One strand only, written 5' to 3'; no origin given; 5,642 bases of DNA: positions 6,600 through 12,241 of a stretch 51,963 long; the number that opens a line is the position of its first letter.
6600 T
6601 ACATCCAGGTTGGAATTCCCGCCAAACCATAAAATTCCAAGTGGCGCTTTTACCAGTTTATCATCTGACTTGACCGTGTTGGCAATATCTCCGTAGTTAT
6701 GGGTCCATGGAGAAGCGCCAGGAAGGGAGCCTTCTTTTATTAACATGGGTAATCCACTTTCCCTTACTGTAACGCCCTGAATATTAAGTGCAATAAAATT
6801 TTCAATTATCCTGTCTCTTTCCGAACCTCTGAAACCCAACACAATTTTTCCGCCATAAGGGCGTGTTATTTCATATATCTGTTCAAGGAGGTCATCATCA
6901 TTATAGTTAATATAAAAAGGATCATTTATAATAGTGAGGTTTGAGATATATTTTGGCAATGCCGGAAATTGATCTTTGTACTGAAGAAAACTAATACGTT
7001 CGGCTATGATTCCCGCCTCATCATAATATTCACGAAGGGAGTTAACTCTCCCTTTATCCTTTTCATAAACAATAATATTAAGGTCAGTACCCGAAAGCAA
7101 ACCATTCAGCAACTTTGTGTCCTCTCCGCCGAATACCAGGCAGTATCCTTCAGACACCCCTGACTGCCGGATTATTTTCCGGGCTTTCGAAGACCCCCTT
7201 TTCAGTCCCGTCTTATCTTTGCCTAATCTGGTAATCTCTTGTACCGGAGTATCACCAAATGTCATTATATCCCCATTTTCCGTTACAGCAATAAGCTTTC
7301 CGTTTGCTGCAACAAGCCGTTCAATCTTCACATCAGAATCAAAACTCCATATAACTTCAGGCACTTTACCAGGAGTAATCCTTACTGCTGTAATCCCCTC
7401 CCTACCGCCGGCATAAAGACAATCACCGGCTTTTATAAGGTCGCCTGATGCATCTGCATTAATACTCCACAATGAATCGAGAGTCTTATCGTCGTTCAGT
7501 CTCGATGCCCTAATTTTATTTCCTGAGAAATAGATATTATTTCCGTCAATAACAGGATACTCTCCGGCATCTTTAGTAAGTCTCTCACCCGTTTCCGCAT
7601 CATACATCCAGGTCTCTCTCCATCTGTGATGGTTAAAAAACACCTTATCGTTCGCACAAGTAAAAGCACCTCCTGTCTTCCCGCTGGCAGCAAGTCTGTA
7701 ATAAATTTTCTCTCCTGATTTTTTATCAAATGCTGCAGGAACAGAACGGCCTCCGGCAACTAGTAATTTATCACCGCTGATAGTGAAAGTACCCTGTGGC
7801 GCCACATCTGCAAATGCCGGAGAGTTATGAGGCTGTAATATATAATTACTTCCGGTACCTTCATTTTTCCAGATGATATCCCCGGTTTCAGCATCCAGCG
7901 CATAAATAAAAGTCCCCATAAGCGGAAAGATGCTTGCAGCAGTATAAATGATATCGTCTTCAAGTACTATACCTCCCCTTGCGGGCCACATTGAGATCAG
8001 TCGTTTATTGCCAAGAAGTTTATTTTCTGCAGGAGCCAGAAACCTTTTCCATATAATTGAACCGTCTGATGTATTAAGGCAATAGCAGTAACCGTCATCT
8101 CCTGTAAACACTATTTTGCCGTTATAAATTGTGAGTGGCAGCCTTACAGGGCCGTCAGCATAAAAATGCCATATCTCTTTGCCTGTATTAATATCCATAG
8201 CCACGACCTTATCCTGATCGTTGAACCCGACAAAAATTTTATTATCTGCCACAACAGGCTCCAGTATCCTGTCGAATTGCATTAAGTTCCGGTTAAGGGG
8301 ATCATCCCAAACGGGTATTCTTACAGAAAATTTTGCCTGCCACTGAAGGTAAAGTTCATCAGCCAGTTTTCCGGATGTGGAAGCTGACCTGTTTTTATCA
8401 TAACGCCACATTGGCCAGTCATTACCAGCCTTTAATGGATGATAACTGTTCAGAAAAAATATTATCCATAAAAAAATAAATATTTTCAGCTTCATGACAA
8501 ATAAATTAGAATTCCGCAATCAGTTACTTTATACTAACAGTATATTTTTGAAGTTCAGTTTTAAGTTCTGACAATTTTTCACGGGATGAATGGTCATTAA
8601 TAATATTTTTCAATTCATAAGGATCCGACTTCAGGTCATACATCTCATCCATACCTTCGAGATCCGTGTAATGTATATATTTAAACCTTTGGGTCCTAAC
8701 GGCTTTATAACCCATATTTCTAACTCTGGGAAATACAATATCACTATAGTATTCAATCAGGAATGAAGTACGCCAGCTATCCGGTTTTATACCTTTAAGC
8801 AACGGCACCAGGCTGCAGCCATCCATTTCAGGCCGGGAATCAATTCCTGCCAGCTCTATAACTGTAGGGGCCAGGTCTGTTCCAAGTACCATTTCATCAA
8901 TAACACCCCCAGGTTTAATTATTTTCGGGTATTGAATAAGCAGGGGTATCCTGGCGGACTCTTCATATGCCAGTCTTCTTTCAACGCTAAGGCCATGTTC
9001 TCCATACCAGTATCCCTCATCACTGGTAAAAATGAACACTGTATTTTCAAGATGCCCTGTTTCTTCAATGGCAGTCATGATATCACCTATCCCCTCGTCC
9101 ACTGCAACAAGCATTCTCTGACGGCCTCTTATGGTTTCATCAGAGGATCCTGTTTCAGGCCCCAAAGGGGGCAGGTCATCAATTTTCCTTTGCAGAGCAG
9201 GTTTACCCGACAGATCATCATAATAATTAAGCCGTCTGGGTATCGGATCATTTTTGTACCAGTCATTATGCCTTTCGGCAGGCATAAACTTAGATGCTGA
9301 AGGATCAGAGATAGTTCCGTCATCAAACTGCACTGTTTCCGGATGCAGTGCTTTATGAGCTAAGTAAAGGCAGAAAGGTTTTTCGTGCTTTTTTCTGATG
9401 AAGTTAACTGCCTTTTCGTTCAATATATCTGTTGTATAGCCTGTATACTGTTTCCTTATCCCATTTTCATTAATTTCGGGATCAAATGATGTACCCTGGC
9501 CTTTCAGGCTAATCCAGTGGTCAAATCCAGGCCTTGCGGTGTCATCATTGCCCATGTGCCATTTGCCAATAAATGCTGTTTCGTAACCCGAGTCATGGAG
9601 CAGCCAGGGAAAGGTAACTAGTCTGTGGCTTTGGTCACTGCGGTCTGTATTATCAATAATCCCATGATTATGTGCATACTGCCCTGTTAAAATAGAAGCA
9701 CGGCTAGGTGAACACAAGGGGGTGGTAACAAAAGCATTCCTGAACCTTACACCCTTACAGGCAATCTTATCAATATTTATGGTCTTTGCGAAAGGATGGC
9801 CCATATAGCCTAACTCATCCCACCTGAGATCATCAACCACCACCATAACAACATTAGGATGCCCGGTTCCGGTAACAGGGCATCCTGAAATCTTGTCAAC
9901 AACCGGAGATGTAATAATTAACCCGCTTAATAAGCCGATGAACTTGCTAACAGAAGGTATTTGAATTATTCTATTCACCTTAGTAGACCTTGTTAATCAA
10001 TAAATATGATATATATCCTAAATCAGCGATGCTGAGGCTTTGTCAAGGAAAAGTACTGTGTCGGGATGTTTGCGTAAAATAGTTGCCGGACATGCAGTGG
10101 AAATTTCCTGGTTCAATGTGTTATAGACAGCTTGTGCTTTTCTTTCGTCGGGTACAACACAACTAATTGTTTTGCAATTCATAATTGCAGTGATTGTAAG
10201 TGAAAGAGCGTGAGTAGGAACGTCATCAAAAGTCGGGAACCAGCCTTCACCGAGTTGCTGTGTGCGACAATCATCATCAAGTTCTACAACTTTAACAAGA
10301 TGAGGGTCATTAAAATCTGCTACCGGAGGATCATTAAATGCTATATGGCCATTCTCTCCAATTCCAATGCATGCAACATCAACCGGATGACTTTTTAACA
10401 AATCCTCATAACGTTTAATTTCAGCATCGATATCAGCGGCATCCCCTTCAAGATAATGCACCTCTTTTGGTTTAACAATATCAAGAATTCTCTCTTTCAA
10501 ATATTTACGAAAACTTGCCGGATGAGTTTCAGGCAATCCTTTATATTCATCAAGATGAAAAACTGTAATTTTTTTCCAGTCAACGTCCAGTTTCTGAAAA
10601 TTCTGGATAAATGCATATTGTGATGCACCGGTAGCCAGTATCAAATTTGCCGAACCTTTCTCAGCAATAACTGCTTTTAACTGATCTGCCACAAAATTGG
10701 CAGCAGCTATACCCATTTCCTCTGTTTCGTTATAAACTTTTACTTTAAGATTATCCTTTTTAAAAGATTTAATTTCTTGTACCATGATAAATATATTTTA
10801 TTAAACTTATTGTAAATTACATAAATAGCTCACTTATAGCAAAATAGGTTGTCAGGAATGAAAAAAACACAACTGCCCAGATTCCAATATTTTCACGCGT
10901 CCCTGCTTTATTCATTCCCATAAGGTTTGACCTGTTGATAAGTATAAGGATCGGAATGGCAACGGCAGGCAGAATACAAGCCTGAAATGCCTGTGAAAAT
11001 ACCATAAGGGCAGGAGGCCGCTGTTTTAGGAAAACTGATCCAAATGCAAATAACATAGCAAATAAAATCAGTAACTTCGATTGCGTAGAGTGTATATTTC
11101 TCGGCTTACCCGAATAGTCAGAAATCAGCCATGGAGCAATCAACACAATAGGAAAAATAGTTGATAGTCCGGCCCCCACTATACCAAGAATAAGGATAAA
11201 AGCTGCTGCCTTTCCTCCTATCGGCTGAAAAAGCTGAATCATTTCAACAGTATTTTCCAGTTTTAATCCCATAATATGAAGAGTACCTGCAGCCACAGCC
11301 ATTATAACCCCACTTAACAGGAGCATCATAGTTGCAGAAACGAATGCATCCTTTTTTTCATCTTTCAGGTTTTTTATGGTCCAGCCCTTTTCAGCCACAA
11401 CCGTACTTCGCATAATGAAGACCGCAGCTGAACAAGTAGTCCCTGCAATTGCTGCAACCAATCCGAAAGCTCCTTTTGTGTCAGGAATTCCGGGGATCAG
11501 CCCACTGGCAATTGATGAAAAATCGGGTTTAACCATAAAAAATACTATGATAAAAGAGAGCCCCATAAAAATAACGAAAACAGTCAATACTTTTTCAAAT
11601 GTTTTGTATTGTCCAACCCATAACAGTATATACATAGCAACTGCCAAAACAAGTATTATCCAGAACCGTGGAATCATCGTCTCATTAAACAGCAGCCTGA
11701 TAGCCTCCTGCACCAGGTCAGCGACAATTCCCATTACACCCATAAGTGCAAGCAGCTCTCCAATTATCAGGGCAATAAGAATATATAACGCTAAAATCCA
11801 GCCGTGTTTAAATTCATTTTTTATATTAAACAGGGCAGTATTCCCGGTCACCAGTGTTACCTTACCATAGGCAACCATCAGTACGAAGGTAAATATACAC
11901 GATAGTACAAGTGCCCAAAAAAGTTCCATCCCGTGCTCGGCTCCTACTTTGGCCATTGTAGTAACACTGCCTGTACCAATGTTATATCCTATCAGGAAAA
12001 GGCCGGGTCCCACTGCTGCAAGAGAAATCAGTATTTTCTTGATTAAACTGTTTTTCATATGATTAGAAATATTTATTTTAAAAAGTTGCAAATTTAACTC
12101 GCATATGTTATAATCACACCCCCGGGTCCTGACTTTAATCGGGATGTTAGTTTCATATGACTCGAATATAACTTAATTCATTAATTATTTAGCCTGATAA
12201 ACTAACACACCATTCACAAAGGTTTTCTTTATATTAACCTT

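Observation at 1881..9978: Sulfatase, giant propeller, orphan lipoprotein, mini-TM protein and MacB-type ABC pair: candidate undescribed envelope system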

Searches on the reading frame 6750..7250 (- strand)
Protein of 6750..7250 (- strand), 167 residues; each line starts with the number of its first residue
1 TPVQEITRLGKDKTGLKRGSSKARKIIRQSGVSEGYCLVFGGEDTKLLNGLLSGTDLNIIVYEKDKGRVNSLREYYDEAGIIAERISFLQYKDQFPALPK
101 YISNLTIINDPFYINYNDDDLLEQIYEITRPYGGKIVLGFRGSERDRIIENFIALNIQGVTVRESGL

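Call 62: search_solved_structures(query=window:6750-7250:-, max_evalue=10)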
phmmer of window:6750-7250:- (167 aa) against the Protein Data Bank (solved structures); distinct sequences matched with E-value up to 10: 2.
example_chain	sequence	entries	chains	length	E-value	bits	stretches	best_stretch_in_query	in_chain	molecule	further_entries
7elh_A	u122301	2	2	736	0.48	13.7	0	99-158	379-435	Minor core protein mu2 | Mu2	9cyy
8j07_g5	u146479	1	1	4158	1.2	12.5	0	71-154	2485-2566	Dynein axonemal heavy chain 6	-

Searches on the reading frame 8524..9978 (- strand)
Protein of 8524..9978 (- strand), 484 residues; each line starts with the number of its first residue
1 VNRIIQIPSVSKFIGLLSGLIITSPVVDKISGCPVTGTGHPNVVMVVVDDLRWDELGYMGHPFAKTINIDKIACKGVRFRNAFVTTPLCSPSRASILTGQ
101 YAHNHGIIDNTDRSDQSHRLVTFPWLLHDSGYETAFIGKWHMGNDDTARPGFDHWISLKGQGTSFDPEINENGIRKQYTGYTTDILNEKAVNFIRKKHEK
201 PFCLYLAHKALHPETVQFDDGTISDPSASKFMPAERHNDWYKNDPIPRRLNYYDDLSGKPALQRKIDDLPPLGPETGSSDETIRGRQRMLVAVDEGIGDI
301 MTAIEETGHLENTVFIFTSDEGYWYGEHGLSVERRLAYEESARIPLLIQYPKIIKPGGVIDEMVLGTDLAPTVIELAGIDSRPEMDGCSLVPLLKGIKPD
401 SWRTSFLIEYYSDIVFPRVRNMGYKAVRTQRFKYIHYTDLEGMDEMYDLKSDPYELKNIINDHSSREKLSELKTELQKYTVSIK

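Call 5: search_protein_families(library=pfam, proteins=[window:8524-9978:-], max_evalue=0.01)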
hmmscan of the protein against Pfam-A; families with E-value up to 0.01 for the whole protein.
window:8524-9978:- (484 aa): 4 families
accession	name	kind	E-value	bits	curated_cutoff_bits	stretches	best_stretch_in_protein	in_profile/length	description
PF00884.28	Sulfatase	-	4.3e-53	181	25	1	41-379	1-301/301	Sulfatase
PF16347.10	SGSH_C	-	2.9e-38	131.9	29.3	1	326-479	1-151/154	N-sulphoglucosamine sulphohydrolase, C-terminal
PF01663.27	Phosphodiest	-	6.4e-12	46.2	23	1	43-119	1-74/342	Type I phosphodiesterase / nucleotide pyrophosphatase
PF02995.22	DUF229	-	0.0042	16.3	25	1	288-332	308-352/496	Protein of unknown function (DUF229)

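Call 6: search_protein_families(library=ncbifam, proteins=[window:8524-9978:-], max_evalue=0.01)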
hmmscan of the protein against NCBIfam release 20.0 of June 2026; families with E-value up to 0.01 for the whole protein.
window:8524-9978:- (484 aa): 7 families
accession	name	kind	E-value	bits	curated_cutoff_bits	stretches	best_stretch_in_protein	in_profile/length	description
NF010322.0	PRK13759.1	equivalog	2.4e-60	204.4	481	2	289-476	273-453/486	arylsulfatase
NF045661.1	HdlasePehA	equivalog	5.1e-51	173.8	900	2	184-472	184-477/506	phosphoric/sulfuric ester hydrolase PehA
TIGR03417.1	chol_sulfatase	equivalog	4.8e-47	161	433.45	2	189-477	172-437/500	choline-sulfatase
NF052527.1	Mn_arylsulf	exception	9.9e-37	126.9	850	2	289-479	270-451/479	manganese-dependent arylsulfatase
NF038282.1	LapC_YejM_PbgA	exception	4.1e-05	22.1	825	1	280-373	408-496/584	LPS biosynthesis-modulating metalloenzyme YejM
NF038075.1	fam_STM4013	hypoth_equivalog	0.0016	18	250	0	280-345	194-255/261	STM4013/SEN3800 family hydrolase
NF042991.1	alk_phos_PafA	equivalog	0.007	14.8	650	0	43-111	40-109/554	alkaline phosphatase PafA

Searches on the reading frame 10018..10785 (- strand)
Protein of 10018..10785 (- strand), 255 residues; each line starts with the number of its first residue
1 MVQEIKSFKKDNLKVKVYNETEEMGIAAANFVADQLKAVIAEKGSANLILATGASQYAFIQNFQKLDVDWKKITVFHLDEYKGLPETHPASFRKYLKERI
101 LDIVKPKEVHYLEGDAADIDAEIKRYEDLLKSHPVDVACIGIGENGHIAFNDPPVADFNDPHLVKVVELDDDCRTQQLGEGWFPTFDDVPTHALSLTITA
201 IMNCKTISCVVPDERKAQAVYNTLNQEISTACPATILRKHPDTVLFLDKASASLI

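Call 5: search_protein_families(library=pfam, proteins=[window:10018-10785:-], max_evalue=0.01)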
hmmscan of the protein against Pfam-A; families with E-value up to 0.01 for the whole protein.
window:10018-10785:- (255 aa): 1 family
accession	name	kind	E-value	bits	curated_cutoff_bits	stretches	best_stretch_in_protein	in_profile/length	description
PF01182.26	Glucosamine_iso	-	5.5e-23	82.4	27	1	21-241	3-221/225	Glucosamine-6-phosphate isomerases/6-phosphogluconolactonase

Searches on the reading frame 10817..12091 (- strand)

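Call 5: search_protein_families(library=pfam, proteins=[window:10817-12091:-], max_evalue=0.01)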
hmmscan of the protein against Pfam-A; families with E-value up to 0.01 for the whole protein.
window:10817-12091:- (424 aa): 1 family
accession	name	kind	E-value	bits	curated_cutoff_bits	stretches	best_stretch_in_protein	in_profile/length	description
PF01566.24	Nramp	-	9.6e-57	193.1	29.8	1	43-395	1-354/357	Natural resistance-associated macrophage protein-like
